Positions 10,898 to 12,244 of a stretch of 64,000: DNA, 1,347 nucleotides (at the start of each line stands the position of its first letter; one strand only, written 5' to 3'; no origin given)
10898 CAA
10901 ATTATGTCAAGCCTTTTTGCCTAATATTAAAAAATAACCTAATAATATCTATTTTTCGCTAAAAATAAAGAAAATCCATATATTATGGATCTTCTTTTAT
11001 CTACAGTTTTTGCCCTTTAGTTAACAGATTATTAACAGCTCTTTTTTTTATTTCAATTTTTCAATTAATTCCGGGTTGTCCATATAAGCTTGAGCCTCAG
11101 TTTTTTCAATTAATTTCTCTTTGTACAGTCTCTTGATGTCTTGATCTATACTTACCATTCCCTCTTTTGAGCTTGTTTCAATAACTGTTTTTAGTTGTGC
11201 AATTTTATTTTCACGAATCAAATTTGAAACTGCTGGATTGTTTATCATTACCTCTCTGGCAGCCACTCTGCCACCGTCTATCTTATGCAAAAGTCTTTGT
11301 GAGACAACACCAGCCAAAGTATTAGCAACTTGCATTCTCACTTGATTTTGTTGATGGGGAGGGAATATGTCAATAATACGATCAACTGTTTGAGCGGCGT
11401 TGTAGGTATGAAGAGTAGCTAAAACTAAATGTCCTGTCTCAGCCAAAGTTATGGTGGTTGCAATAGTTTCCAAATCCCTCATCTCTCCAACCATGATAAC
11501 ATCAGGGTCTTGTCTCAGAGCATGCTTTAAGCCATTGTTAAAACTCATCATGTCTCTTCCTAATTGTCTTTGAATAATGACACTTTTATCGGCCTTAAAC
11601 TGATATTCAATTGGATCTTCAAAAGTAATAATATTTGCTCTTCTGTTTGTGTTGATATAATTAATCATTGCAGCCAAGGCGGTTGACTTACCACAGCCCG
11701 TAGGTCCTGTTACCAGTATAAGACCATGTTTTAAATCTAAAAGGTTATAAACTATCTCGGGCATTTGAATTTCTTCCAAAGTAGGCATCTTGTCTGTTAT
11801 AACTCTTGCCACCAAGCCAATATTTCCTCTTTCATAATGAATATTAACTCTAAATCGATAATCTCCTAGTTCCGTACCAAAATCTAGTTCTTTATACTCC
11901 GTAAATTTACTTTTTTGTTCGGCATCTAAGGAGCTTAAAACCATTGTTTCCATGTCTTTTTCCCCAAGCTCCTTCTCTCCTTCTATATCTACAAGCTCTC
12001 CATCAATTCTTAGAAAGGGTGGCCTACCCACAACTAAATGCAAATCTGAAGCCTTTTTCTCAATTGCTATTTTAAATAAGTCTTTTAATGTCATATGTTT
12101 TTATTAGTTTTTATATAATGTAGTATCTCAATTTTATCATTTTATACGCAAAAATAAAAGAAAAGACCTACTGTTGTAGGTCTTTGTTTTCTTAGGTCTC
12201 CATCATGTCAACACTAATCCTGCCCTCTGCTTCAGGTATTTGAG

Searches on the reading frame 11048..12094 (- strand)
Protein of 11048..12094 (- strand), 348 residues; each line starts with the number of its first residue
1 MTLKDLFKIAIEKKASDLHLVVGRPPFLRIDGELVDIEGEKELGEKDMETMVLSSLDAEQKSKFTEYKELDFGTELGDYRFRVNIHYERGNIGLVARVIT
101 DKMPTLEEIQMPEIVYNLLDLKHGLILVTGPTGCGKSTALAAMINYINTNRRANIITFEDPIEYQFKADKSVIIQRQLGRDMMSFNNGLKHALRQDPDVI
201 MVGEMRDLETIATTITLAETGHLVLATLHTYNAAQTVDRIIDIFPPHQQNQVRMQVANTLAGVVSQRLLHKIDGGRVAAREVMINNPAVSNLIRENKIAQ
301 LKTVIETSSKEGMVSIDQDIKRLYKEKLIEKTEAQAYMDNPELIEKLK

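Call 43: find_encoding_contigs(protein=window:11048-12094:-, flank=10000, max_places=1)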
Protein window:11048-12094:- (348 aa): 3 contigs read that carry it; 1 place shown.
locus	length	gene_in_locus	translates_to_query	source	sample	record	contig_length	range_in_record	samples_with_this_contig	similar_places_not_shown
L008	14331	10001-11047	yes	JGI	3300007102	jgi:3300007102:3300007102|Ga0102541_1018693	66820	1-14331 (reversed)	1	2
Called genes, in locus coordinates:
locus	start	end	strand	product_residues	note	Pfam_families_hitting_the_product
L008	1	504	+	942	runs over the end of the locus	PF02739:5_3_exonuc_N, PF01367:5_3_exonuc, PF01612:DNA_pol_A_exo1, PF22619:DNA_polI_exo1 (weak), PF00476:DNA_pol_A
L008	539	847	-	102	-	-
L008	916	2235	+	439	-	PF21799:MurD-like_N (weak), PF08245:Mur_ligase_M, PF02875:Mur_ligase_C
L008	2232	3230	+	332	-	PF21694:DNA_pol3_delta_C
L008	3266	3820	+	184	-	PF07690:MFS_1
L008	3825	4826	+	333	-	PF05496:RuvB_N, PF00004:AAA, PF07728:AAA_5, PF17864:AAA_lid_4, PF05491:WHD_RuvB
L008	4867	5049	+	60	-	-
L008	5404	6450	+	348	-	PF02547:Queuosine_synth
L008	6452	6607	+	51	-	-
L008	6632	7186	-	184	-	-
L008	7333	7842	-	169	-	-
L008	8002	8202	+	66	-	PF01783:Ribosomal_L32p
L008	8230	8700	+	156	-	PF01029:NusB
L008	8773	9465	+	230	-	PF22935:RM44_endonuclase (weak), PF14622:Ribonucleas_3_3, PF00636:Ribonuclease_3, PF00035:dsrm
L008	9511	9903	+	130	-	-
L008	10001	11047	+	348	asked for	PF00437:T2SSE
